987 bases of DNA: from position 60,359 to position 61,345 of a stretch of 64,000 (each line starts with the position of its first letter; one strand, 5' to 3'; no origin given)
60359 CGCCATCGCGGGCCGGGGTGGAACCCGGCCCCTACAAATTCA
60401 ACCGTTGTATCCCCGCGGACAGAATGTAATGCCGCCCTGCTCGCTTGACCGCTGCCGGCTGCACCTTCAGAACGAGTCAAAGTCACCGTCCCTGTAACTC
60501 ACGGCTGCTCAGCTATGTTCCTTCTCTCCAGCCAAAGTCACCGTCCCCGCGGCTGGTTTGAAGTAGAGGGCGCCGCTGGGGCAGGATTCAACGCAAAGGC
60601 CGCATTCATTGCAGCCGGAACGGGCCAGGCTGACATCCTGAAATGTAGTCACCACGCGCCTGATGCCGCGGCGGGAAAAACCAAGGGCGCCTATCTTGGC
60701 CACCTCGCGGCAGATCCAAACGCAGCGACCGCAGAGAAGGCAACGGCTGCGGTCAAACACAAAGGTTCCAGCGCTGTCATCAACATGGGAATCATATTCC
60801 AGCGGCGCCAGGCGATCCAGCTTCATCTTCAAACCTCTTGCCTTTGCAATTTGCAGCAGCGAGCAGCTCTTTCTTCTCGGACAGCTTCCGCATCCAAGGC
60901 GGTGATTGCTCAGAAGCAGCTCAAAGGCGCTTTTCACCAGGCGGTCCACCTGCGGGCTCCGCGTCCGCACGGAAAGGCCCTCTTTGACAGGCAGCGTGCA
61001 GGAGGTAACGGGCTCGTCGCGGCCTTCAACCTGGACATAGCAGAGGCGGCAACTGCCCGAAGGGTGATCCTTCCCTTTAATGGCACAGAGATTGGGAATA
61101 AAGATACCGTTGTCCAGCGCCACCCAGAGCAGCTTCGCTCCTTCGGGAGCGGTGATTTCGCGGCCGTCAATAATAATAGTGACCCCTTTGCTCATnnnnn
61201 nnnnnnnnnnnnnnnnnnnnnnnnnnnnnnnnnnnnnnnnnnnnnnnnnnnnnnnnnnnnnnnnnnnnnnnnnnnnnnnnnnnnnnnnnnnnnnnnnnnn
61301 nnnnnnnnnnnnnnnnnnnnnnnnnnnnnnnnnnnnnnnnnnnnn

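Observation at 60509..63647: NuoE/NuoF/NuoG-N-terminal-fragment operon with ATGA-coupled genes and no catalytic subunit nearby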

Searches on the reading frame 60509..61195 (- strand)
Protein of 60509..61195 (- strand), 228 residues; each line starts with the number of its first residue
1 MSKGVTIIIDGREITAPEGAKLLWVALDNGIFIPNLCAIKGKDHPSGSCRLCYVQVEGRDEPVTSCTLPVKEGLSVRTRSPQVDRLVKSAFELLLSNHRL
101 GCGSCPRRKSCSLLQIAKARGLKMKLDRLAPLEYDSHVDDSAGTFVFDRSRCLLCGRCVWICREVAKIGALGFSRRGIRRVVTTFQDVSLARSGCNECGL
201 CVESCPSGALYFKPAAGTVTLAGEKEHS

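Call 3: search_protein_families(library=pfam, proteins=[window:60509-61195:-], max_evalue=0.01)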
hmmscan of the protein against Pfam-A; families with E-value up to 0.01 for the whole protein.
window:60509-61195:- (228 aa): 16 families
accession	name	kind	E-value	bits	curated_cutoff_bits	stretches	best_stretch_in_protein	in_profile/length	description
PF13510.11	Fer2_4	-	1.4e-18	67.2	22.8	1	3-80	2-81/82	2Fe-2S iron-sulfur cluster binding domain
PF12838.12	Fer4_7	-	1e-08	35.9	27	2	151-209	1-52/52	4Fe-4S dicluster domain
PF00037.32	Fer4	-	1.3e-07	31.6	21.1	2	195-211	8-24/24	4Fe-4S binding domain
PF22117.2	Fer4_Nqo3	-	2.3e-07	31.3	27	1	148-210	7-66/67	NADH-quinone oxidoreductase subunit 3, ferredoxin-like domain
PF12837.12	Fer4_6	-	1.3e-06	28.5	25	2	145-163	2-20/24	4Fe-4S binding domain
PF13237.11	Fer4_10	-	1.5e-06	28.5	25.5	1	191-216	5-32/53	4Fe-4S dicluster domain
PF10588.14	NADH-G_4Fe-4S_3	-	2.2e-06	27.5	27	1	88-121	2-35/40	NADH-ubiquinone oxidoreductase-G iron-sulfur binding region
PF22609.1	Fe_hydrogense_Fe-S_bd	-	1.2e-05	25.3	27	1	83-116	2-35/41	Iron hydrogenase 1-like, iron-sulfur centre-binding domain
PF12797.12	Fer4_2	-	7.9e-05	22.8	24.5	2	145-162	3-20/22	4Fe-4S binding domain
PF14697.11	Fer4_21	-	0.00022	21.7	35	1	148-207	4-53/59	4Fe-4S dicluster domain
PF13459.11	Fer4_15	-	0.00025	22.1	22.4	0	146-174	2-30/66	4Fe-4S single cluster domain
PF13187.11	Fer4_9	-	0.00066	20.1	27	1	151-209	1-51/52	4Fe-4S dicluster domain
PF12798.12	Fer4_3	-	0.0016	19.6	27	1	195-209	1-15/15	4Fe-4S binding domain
PF25160.1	LdpA_Fe-S-bd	-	0.0032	17.6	27.6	0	188-209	21-42/49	LdpA Fe-S cluster-binding domain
PF13534.11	Fer4_17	-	0.0079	17.2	22.2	0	195-208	2-15/61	4Fe-4S dicluster domain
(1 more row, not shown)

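Call 7: find_encoding_contigs(protein=window:60509-61195:-, flank=10000, max_places=6)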
Protein window:60509-61195:- (228 aa): no gene with exactly this product is on record in the collection.

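Call 8: find_homologous_proteins(query=window:60509-61195:-)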
Query window:60509-61195:- (228 aa): 678 proteins with E <= 0.001 among 1045 candidates; the best 120 are listed.
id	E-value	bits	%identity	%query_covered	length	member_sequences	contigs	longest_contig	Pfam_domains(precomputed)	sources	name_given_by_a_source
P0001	2.3e-150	517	100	100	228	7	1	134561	PF13510.12,PF10588.15,PF12837.13,PF00037.33,PF12838.13,PF22117.3,PF13237.12,PF22609.2,PF13187.12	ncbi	-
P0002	1.1e-122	426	86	93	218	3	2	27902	PF13510.12,PF12797.13,PF12837.13,PF00037.33,PF12838.13,PF22117.3,PF22609.2,PF13187.12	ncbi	-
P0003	2.6e-122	425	86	93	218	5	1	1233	PF14697.12,PF13510.12,PF12797.13,PF12837.13,PF00037.33,PF12838.13,PF22117.3,PF13237.12,PF13187.12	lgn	-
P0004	3.4e-118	411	87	93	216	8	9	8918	PF13510.12,PF12797.13,PF12837.13,PF00037.33,PF12838.13,PF22117.3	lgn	-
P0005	5.1e-116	404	85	93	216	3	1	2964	PF13510.12,PF12797.13,PF12837.13,PF00037.33,PF12838.13,PF22117.3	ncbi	-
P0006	1.1e-113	397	79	97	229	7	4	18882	PF14697.12,PF10588.15,PF12837.13,PF12838.13,PF22117.3,PF13459.12,PF13510.12,PF12797.13,PF00037.33,PF13237.12,PF13183.12,PF13187.12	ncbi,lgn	-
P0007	3.3e-113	395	84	93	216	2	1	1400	PF13510.12,PF10588.15,PF12797.13,PF12837.13,PF00037.33,PF12838.13,PF22117.3,PF13187.12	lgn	-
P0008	1.2e-112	393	81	93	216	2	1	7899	PF14697.12,PF13510.12,PF12797.13,PF12837.13,PF00037.33,PF12838.13,PF22117.3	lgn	-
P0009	2.4e-110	386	80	93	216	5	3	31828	PF13510.12,PF10588.15,PF12837.13,PF00037.33,PF12838.13,PF22117.3,PF22609.2,PF13187.12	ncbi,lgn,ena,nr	ncbi:MAG: ferredoxin [Firmicutes bacterium]|nr:ferredoxin [Bacillota bacterium]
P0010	3.2e-110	385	79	95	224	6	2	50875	PF14697.12,PF13510.12,PF12797.13,PF12837.13,PF00037.33,PF12838.13,PF22117.3,PF13237.12,PF22609.2,PF13187.12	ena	-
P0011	1.3e-109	383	79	93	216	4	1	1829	PF14697.12,PF13510.12,PF10588.15,PF00111.33,PF00037.33,PF12838.13,PF22117.3,PF22609.2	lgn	-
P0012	1.9e-109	383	79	95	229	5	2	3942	PF13510.12,PF12797.13,PF12837.13,PF00037.33,PF12838.13,PF22117.3,PF13187.12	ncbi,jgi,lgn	-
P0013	2.5e-109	382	77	96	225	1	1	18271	PF14697.12,PF13510.12,PF00037.33,PF12838.13,PF22117.3,PF13237.12,PF22609.2,PF13187.12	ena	-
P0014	8.8e-109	380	79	93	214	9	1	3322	PF13510.12,PF10588.15,PF12837.13,PF00037.33,PF12838.13,PF22117.3,PF13187.12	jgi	-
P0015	2.0e-108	379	78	93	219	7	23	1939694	PF13510.12,PF10588.15,PF12797.13,PF12837.13,PF00037.33,PF12838.13,PF22117.3,PF13237.12,PF22609.2,PF13187.12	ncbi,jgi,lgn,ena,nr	ncbi:MAG TPA: 4Fe-4S dicluster domain-containing protein [Firmicutes bacterium]|jgi:bidirectional [N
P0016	5.6e-108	378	74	98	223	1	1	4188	PF13510.12,PF12797.13,PF12837.13,PF00037.33,PF12838.13,PF22117.3,PF13237.12,PF13187.12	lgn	-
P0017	9.1e-107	374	75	98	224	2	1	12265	PF14697.12,PF13510.12,PF12797.13,PF12837.13,PF00037.33,PF12838.13,PF22117.3,PF13237.12,PF22609.2,PF13187.12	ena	-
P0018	4.6e-96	339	68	93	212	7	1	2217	PF13510.12,PF10588.15,PF12797.13,PF12837.13,PF00037.33,PF12838.13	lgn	-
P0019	2.3e-95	337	68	95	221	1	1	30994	PF13510.12,PF10588.15,PF00037.33,PF12838.13,PF22117.3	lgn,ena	-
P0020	3.4e-92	326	67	92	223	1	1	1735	PF13510.12,PF10588.15,PF12797.13,PF12837.13,PF00037.33,PF12838.13,PF22117.3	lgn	-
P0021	3.9e-92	326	69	90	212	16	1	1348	PF13510.12,PF10588.15,PF12797.13,PF12837.13,PF00037.33,PF12838.13,PF22117.3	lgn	-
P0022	5.4e-92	326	67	93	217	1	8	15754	PF14697.12,PF13510.12,PF10588.15,PF12797.13,PF12837.13,PF00037.33,PF12838.13,PF22117.3,PF13237.12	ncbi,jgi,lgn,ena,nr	ncbi:MAG: 4Fe-4S binding protein [Firmicutes bacterium]|jgi:NADH dehydrogenase/NADH:ubiquinone oxido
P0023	1.0e-91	325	67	93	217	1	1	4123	PF14697.12,PF13510.12,PF10588.15,PF12797.13,PF12837.13,PF00037.33,PF12838.13,PF22117.3,PF13237.12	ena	-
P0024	1.4e-91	324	67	93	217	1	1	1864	PF14697.12,PF13510.12,PF10588.15,PF12797.13,PF12837.13,PF00037.33,PF12838.13,PF22117.3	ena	-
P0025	1.8e-91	324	67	93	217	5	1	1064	PF14697.12,PF13510.12,PF10588.15,PF12797.13,PF12837.13,PF00037.33,PF12838.13,PF22117.3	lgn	-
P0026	1.8e-91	324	64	100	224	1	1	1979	PF13510.12,PF10588.15,PF12837.13,PF00037.33,PF12838.13,PF22117.3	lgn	-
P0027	2.0e-91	324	67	93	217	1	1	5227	PF14697.12,PF13510.12,PF10588.15,PF12797.13,PF12837.13,PF00037.33,PF12838.13,PF22117.3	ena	-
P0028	2.1e-91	324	67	93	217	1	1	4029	PF14697.12,PF13510.12,PF10588.15,PF12797.13,PF12837.13,PF00037.33,PF12838.13,PF22117.3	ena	-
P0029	2.6e-91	323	66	93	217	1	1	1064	PF14697.12,PF13510.12,PF10588.15,PF12797.13,PF12837.13,PF00037.33,PF12838.13,PF22117.3,PF13237.12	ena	-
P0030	3.1e-91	323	67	93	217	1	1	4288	PF14697.12,PF13510.12,PF10588.15,PF12797.13,PF12837.13,PF00037.33,PF12838.13,PF22117.3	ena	-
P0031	4.6e-91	323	65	96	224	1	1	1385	PF13510.12,PF10588.15,PF00037.33,PF12838.13,PF22117.3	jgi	jgi:bidirectional [NiFe] hydrogenase diaphorase subunit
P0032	5.0e-91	322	65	93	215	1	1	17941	PF13510.12,PF10588.15,PF12837.13,PF00037.33,PF12838.13,PF22117.3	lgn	-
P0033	9.1e-91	322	67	93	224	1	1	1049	PF13510.12,PF10588.15,PF00037.33,PF22117.3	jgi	jgi:bidirectional [NiFe] hydrogenase diaphorase subunit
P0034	1.6e-90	321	65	93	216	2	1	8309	PF13510.12,PF10588.15,PF00037.33,PF12838.13,PF22117.3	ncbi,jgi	jgi:NADH dehydrogenase/NADH:ubiquinone oxidoreductase subunit G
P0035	1.8e-90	321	65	95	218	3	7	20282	PF13510.12,PF10588.15,PF12837.13,PF00037.33,PF12838.13,PF22117.3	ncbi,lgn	-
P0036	2.0e-90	320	67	92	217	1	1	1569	PF14697.12,PF13510.12,PF10588.15,PF12797.13,PF12837.13,PF00037.33,PF12838.13,PF22117.3,PF13237.12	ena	-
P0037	2.2e-90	320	66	93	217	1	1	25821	PF14697.12,PF13510.12,PF10588.15,PF12797.13,PF12837.13,PF00037.33,PF12838.13,PF22117.3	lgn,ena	-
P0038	4.5e-90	319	66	93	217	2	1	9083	PF14697.12,PF13510.12,PF10588.15,PF12797.13,PF12837.13,PF00037.33,PF12838.13,PF22117.3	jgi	jgi:NADH dehydrogenase/NADH:ubiquinone oxidoreductase subunit G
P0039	3.0e-89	317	65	93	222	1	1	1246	PF13510.12,PF10588.15,PF12837.13,PF00037.33,PF12838.13,PF22117.3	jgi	jgi:bidirectional [NiFe] hydrogenase diaphorase subunit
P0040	4.7e-89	316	65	93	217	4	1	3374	PF14697.12,PF13510.12,PF10588.15,PF12797.13,PF12837.13,PF00037.33,PF12838.13,PF22117.3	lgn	-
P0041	1.1e-88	315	64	95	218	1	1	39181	PF13510.12,PF10588.15,PF12837.13,PF00037.33,PF12838.13,PF22117.3,PF13459.12,PF13237.12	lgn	-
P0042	1.4e-88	314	65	93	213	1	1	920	PF13510.12,PF10588.15,PF12797.13,PF12837.13,PF00037.33,PF12838.13,PF22117.3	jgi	jgi:bidirectional [NiFe] hydrogenase diaphorase subunit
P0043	2.5e-88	314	64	93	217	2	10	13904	PF14697.12,PF13510.12,PF10588.15,PF12797.13,PF12837.13,PF00037.33,PF12838.13,PF22117.3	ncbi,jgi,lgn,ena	jgi:NADH dehydrogenase/NADH:ubiquinone oxidoreductase subunit G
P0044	3.5e-88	313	65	93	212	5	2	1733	PF13510.12,PF10588.15,PF12797.13,PF12837.13,PF00037.33,PF12838.13,PF22117.3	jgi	-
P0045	3.6e-88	313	65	93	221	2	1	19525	PF14697.12,PF17179.10,PF13510.12,PF10588.15,PF12797.13,PF12837.13,PF00037.33,PF12838.13,PF22117.3,PF13187.12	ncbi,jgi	jgi:NADH dehydrogenase/NADH:ubiquinone oxidoreductase subunit G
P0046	8.5e-88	312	65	93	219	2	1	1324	PF14697.12,PF13510.12,PF10588.15,PF12797.13,PF12837.13,PF00037.33,PF12838.13,PF22117.3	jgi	jgi:NADH dehydrogenase/NADH:ubiquinone oxidoreductase subunit G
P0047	1.7e-87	311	65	94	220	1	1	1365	PF13510.12,PF10588.15,PF12837.13,PF00037.33,PF12838.13,PF22117.3,PF13237.12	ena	-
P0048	2.2e-87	310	67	93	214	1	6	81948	PF13510.12,PF10588.15,PF12837.13,PF00037.33,PF12838.13,PF22117.3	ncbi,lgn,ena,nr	ncbi:MAG: 4Fe-4S binding protein [Firmicutes bacterium]|nr:4Fe-4S binding protein [Bacillota bacteri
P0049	2.4e-87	310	63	95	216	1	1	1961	PF13510.12,PF10588.15,PF12837.13,PF00037.33,PF12838.13,PF22117.3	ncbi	-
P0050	3.3e-87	310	65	93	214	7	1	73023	PF13510.12,PF10588.15,PF12797.13,PF12837.13,PF00037.33,PF12838.13,PF22117.3,PF13187.12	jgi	-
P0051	6.7e-87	309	65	93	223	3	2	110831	PF14697.12,PF10588.15,PF12837.13,PF13484.12,PF12838.13,PF22117.3,PF13510.12,PF12797.13,PF00037.33,PF13237.12,PF13183.12,PF13187.12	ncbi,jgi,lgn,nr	ncbi:MAG: 4Fe-4S ferredoxin iron-sulfur binding domain protein [Thermoanaerobacterales bacterium 50_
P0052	8.3e-87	309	63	95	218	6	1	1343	PF13510.12,PF10588.15,PF00037.33,PF12838.13,PF22117.3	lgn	-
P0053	2.5e-86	307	64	93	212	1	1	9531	PF14697.12,PF13510.12,PF10588.15,PF12797.13,PF12837.13,PF00037.33,PF12838.13,PF22117.3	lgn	-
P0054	2.5e-86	307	63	93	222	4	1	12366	PF14697.12,PF13510.12,PF10588.15,PF12797.13,PF12837.13,PF00037.33,PF12838.13,PF22117.3,PF13459.12,PF13237.12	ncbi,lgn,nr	ncbi:MAG: 2Fe-2S iron-sulfur cluster-binding protein [Bacillota bacterium]|nr:2Fe-2S iron-sulfur clu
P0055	2.6e-86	307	62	94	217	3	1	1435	PF14697.12,PF13510.12,PF10588.15,PF12797.13,PF12837.13,PF00037.33,PF12838.13,PF22117.3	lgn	-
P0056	2.7e-86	307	64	93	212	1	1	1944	PF14697.12,PF13510.12,PF10588.15,PF12797.13,PF12837.13,PF00037.33,PF12838.13,PF22117.3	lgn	-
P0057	3.4e-86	307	62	96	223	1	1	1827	PF13510.12,PF10588.15,PF12797.13,PF12837.13,PF00037.33,PF12838.13,PF22117.3,PF13187.12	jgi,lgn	jgi:bidirectional [NiFe] hydrogenase diaphorase subunit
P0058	5.6e-86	306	64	93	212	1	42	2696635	PF14697.12,PF13510.12,PF10588.15,PF12797.13,PF12837.13,PF00037.33,PF12838.13,PF22117.3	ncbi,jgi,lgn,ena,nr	ncbi:MAG: 4Fe-4S binding protein [Firmicutes bacterium]|jgi:NADH dehydrogenase/NADH:ubiquinone oxido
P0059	8.3e-86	305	63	93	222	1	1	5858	PF13510.12,PF10588.15,PF12797.13,PF12837.13,PF00037.33,PF12838.13,PF22117.3,PF13237.12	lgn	-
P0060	1.0e-85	305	64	93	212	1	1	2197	PF14697.12,PF13510.12,PF10588.15,PF12797.13,PF12837.13,PF00037.33,PF12838.13,PF22117.3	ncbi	-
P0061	1.3e-85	305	64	93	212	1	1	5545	PF14697.12,PF13510.12,PF10588.15,PF12797.13,PF12837.13,PF00037.33,PF12838.13,PF22117.3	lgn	-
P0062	1.7e-85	304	64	93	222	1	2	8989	PF13510.12,PF10588.15,PF12797.13,PF12837.13,PF00037.33,PF12838.13,PF22117.3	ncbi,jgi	jgi:NADH dehydrogenase/NADH:ubiquinone oxidoreductase subunit G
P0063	2.8e-85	304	63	91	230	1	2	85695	PF13510.12,PF10588.15,PF00037.33,PF12838.13,PF22117.3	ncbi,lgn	ncbi:MAG: 2Fe-2S iron-sulfur cluster-binding protein [Bacillota bacterium]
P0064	8.0e-85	302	62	93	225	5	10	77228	PF13510.12,PF10588.15,PF22117.3,PF13459.12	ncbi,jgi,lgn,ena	jgi:NADH dehydrogenase/NADH:ubiquinone oxidoreductase subunit G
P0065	1.5e-84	301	63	93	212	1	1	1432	PF14697.12,PF13510.12,PF10588.15,PF12797.13,PF12837.13,PF00037.33,PF12838.13,PF22117.3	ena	-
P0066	3.9e-84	300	63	93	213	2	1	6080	PF13510.12,PF10588.15,PF12837.13,PF00037.33,PF22117.3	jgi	-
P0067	4.0e-84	300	61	93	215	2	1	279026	PF13510.12,PF10588.15,PF12797.13,PF12837.13,PF00037.33,PF12838.13,PF22117.3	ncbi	-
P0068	5.5e-84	299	61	94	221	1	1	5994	PF13510.12,PF10588.15,PF12797.13,PF12837.13,PF00037.33,PF12838.13,PF22117.3,PF25160.2,PF13237.12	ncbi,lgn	-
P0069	8.7e-84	299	62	92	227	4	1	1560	PF13510.12,PF10588.15,PF00037.33,PF12838.13,PF22117.3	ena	-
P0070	1.0e-83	298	61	93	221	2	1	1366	PF13510.12,PF10588.15,PF12837.13,PF00037.33,PF12838.13,PF22117.3,PF13237.12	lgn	-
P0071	1.1e-83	298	61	96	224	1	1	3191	PF14697.12,PF13510.12,PF10588.15,PF12797.13,PF12837.13,PF00037.33,PF12838.13,PF22117.3,PF13237.12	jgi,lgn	jgi:bidirectional [NiFe] hydrogenase diaphorase subunit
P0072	1.2e-83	298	63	93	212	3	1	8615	PF13510.12,PF10588.15,PF12837.13,PF00037.33,PF22117.3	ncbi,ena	-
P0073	1.2e-83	298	64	92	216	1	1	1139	PF13510.12,PF10588.15,PF12797.13,PF12837.13,PF00037.33,PF12838.13,PF22117.3,PF13237.12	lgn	-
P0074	2.1e-83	297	63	93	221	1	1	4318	PF14697.12,PF13510.12,PF10588.15,PF12797.13,PF12837.13,PF00037.33,PF12838.13,PF22117.3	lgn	-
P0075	2.2e-83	297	62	96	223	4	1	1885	PF14697.12,PF13510.12,PF10588.15,PF12797.13,PF12837.13,PF00037.33,PF12838.13,PF22117.3,PF13187.12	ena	-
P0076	3.9e-83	297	61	93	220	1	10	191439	PF13510.12,PF10588.15,PF12837.13,PF00037.33,PF12838.13,PF22117.3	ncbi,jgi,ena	-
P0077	5.3e-83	296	61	93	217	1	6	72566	PF13510.12,PF10588.15,PF00037.33,PF12838.13,PF22117.3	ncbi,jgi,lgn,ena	-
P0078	8.7e-83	295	60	93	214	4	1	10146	PF13510.12,PF10588.15,PF12837.13,PF00037.33,PF22117.3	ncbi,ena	-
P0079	2.1e-82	294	62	93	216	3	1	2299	PF14697.12,PF13510.12,PF10588.15,PF12837.13,PF00037.33,PF12838.13,PF22117.3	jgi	-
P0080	2.8e-82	294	62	91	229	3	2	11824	PF13510.12,PF10588.15,PF00037.33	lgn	-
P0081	3.9e-82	293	64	93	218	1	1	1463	PF13510.12,PF10588.15,PF12837.13,PF00037.33,PF12838.13,PF22117.3,PF13237.12,PF13187.12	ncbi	-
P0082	4.3e-82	293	61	93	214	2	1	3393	PF13510.12,PF10588.15,PF12797.13,PF12837.13,PF00037.33,PF12838.13,PF22117.3,PF13183.12,PF13187.12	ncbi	ncbi:MAG: 2Fe-2S iron-sulfur cluster-binding protein [Thermacetogeniaceae bacterium]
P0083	5.6e-82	293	62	93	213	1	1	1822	PF14697.12,PF13510.12,PF10588.15,PF12837.13,PF00037.33,PF12838.13,PF22117.3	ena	-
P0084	6.6e-82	293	59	93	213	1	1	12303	PF13510.12,PF10588.15,PF12837.13,PF00037.33,PF12838.13,PF22117.3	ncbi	ncbi:MAG: 2Fe-2S iron-sulfur cluster-binding protein [Bacillota bacterium]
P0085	9.2e-82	292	58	97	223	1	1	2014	PF14697.12,PF13510.12,PF12837.13,PF00037.33,PF12838.13,PF22117.3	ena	-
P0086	9.8e-82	292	61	93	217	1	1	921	PF13510.12,PF10588.15,PF12797.13,PF12837.13,PF00037.33,PF12838.13,PF22117.3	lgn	-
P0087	1.1e-81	292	59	95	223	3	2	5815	PF14697.12,PF13510.12,PF10588.15,PF12797.13,PF12837.13,PF00037.33,PF12838.13,PF22117.3,PF13237.12,PF13187.12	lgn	-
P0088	1.4e-81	291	61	93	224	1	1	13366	PF13510.12,PF10588.15,PF12797.13,PF12837.13,PF00037.33,PF12838.13,PF22117.3,PF13237.12,PF13187.12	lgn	-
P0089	2.3e-81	291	60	93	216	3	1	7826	PF13510.12,PF10588.15,PF22117.3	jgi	jgi:bidirectional [NiFe] hydrogenase diaphorase subunit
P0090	2.5e-81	291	61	93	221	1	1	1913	PF14697.12,PF13510.12,PF10588.15,PF12837.13,PF00037.33,PF12838.13,PF22117.3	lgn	-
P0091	3.0e-81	290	60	95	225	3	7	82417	PF14697.12,PF13510.12,PF10588.15,PF12797.13,PF12837.13,PF00037.33,PF12838.13,PF22117.3,PF13237.12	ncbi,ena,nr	ncbi:MAG: 4Fe-4S binding protein [Firmicutes bacterium]|nr:4Fe-4S binding protein [Bacillota bacteri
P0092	3.3e-81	290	62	93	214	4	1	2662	PF13510.12,PF10588.15,PF12837.13,PF00037.33,PF12838.13,PF22117.3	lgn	-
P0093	3.3e-81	290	59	95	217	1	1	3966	PF13510.12,PF10588.15,PF12837.13,PF00037.33,PF22117.3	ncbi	-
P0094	3.7e-81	290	60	93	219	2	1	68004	PF14697.12,PF13510.12,PF10588.15,PF12837.13,PF00037.33,PF12838.13,PF22117.3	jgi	jgi:bidirectional [NiFe] hydrogenase diaphorase subunit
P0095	4.9e-81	290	58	94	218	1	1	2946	PF13510.12,PF10588.15,PF12797.13,PF12837.13,PF00037.33,PF12838.13,PF22117.3,PF13187.12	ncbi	-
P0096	5.2e-81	290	60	93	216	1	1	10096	PF13510.12,PF10588.15,PF00037.33,PF12838.13,PF22117.3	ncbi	-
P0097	6.1e-81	289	57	98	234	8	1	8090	PF14697.12,PF13510.12,PF10588.15,PF12837.13,PF00037.33,PF12838.13,PF22117.3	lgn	-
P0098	6.5e-81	289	60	95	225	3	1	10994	PF13510.12,PF10588.15,PF12837.13,PF00037.33,PF12838.13,PF22117.3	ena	-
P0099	7.1e-81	289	60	93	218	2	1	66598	PF14697.12,PF13510.12,PF10588.15,PF00037.33,PF12838.13,PF22117.3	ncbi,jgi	-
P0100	7.5e-81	289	62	93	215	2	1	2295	PF13510.12,PF10588.15,PF12797.13,PF12837.13,PF00037.33,PF12838.13,PF22117.3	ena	-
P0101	8.5e-81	289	61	93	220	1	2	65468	PF14697.12,PF13510.12,PF10588.15,PF12797.13,PF12837.13,PF00037.33,PF12838.13,PF22117.3,PF25160.2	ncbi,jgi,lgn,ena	-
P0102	9.6e-81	289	59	95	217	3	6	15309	PF13510.12,PF10588.15,PF12837.13,PF00037.33,PF22117.3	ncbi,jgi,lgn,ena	-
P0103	1.2e-80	288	58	93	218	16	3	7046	PF14697.12,PF13510.12,PF10588.15,PF00037.33,PF12838.13,PF22117.3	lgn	-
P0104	1.2e-80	288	61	93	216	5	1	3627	PF13510.12,PF10588.15,PF12797.13,PF12837.13,PF00037.33,PF12838.13,PF22117.3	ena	-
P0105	1.3e-80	288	58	93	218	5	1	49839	PF13510.12,PF10588.15,PF00037.33,PF12838.13,PF22117.3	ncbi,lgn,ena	-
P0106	1.5e-80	288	62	93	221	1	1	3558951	PF13510.12,PF10588.15,PF12797.13,PF12837.13,PF00037.33,PF12838.13,PF22117.3,PF25160.2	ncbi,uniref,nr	ncbi:2Fe-2S iron-sulfur cluster-binding protein [Candidatus Contubernalis alkaliaceticus]|uniref:2Fe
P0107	1.5e-80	288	60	93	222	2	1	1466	PF14697.12,PF13510.12,PF10588.15,PF12797.13,PF12837.13,PF00037.33,PF12838.13,PF22117.3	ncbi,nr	ncbi:MAG: 2Fe-2S iron-sulfur cluster-binding protein [Candidatus Contubernalis sp.]|nr:2Fe-2S iron-s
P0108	1.5e-80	288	61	93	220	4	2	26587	PF13510.12,PF10588.15,PF12797.13,PF12837.13,PF00037.33,PF12838.13,PF22117.3,PF13187.12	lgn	-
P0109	1.8e-80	288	61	93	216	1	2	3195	PF13510.12,PF10588.15,PF12837.13,PF00037.33,PF12838.13,PF22117.3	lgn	-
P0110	2.2e-80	288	62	93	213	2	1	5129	PF13510.12,PF10588.15,PF12797.13,PF12837.13,PF00037.33,PF12838.13,PF22117.3,PF13237.12,PF13183.12,PF13187.12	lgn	-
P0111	2.3e-80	288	61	91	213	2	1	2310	PF13510.12,PF10588.15,PF12797.13,PF12837.13,PF00037.33,PF12838.13,PF22117.3,PF13459.12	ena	-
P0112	2.4e-80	287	59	93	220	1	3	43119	PF14697.12,PF13510.12,PF10588.15,PF12837.13,PF00037.33,PF12838.13,PF22117.3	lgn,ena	-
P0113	3.4e-80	287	59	93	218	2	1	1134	PF13510.12,PF10588.15,PF12837.13,PF00037.33,PF12838.13,PF22117.3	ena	-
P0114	3.5e-80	287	60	93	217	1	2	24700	PF13510.12,PF10588.15,PF00037.33,PF12838.13,PF22117.3,PF13237.12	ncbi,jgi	-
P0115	4.9e-80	286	57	93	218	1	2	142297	PF14697.12,PF13510.12,PF10588.15,PF00037.33,PF12838.13,PF22117.3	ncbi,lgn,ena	-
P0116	5.7e-80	286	61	93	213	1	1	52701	PF13510.12,PF10588.15,PF12797.13,PF12837.13,PF00037.33,PF12838.13,PF22117.3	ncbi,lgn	-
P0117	6.8e-80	286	60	93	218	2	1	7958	PF13510.12,PF10588.15,PF00037.33,PF12838.13,PF22117.3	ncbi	-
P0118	7.3e-80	286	61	92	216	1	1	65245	PF13510.12,PF10588.15,PF12797.13,PF12837.13,PF00037.33,PF12838.13,PF22117.3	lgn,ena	-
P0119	7.4e-80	286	58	93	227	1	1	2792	PF14697.12,PF17179.10,PF13510.12,PF10588.15,PF12797.13,PF12837.13,PF00037.33,PF12838.13,PF22117.3,PF25160.2,PF13237.12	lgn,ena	-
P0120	7.4e-80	286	60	93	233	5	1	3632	PF14697.12,PF13510.12,PF10588.15,PF12837.13,PF00037.33,PF12838.13,PF22117.3,PF13237.12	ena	-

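Call 9: find_encoding_contigs(protein=P0001, flank=10000, max_places=4)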
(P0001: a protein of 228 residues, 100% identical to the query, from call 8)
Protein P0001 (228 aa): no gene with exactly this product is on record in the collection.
